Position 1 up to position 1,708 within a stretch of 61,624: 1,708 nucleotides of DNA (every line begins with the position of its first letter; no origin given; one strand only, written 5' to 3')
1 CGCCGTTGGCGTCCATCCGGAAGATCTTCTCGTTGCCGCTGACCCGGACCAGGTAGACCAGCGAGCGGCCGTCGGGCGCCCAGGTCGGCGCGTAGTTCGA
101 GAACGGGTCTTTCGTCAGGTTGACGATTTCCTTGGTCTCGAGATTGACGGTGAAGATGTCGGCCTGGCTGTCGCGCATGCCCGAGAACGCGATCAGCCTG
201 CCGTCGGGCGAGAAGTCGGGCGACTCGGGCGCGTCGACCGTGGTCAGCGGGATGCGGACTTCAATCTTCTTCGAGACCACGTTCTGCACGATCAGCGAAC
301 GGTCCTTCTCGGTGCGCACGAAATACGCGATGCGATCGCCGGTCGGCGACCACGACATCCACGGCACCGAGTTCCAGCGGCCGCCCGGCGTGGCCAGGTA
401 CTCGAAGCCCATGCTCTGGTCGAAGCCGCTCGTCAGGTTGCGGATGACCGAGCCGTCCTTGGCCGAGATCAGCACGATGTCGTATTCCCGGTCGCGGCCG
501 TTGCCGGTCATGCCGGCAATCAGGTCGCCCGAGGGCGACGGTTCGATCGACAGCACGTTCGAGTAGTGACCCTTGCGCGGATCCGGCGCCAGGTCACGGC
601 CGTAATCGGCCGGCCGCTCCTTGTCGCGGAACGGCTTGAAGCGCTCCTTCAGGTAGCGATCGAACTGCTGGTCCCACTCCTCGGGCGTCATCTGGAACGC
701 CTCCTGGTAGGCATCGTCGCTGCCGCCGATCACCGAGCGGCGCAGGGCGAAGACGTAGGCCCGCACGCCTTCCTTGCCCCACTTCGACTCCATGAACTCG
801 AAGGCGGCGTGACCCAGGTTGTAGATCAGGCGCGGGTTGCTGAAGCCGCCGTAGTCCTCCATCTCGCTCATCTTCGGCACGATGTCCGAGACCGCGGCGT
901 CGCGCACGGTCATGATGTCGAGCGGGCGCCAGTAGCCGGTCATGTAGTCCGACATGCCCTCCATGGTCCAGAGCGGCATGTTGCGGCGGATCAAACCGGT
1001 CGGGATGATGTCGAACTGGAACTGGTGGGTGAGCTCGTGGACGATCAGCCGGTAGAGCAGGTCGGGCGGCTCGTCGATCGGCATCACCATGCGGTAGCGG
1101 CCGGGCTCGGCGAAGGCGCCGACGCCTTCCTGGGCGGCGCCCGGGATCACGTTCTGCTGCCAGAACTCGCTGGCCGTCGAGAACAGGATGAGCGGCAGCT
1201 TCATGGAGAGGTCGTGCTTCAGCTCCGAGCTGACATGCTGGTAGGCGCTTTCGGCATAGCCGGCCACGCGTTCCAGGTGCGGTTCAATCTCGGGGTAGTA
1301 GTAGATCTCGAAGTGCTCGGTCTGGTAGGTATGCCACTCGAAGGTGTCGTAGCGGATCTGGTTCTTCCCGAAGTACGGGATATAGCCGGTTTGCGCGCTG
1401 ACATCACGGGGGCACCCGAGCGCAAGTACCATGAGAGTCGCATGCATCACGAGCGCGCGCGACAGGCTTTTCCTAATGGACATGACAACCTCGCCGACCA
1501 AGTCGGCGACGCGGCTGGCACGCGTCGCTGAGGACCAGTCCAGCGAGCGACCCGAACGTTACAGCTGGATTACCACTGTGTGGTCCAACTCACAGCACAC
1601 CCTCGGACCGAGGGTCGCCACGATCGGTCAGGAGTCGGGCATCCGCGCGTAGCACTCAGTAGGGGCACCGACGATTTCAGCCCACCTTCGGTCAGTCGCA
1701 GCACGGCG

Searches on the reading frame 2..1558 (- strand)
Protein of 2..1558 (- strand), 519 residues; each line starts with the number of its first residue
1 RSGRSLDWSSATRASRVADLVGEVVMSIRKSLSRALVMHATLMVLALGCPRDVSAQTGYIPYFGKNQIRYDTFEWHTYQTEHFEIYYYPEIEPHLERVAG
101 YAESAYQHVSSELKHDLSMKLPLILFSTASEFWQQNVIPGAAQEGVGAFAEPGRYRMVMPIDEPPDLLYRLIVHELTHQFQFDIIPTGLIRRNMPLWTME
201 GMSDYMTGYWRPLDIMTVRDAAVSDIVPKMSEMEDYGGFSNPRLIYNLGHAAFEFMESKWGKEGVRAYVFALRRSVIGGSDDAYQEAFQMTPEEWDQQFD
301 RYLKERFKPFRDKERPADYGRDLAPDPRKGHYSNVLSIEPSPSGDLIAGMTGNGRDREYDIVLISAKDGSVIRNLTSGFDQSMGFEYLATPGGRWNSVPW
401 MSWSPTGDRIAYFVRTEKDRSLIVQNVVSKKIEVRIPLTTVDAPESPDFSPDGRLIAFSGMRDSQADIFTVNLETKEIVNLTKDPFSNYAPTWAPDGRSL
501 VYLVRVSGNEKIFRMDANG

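Call 37: search_protein_families(library=pfam, proteins=[window:2-1558:-])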
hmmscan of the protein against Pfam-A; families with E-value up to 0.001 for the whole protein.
window:2-1558:- (519 aa): 2 families
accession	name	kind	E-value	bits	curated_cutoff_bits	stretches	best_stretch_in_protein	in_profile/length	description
PF07676.18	PD40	-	2.4e-13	50.1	20.9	2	481-509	4-33/38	WD40-like Beta Propeller Repeat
PF00400.38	WD40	-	0.00063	20.6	27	0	329-354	8-30/39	WD domain, G-beta repeat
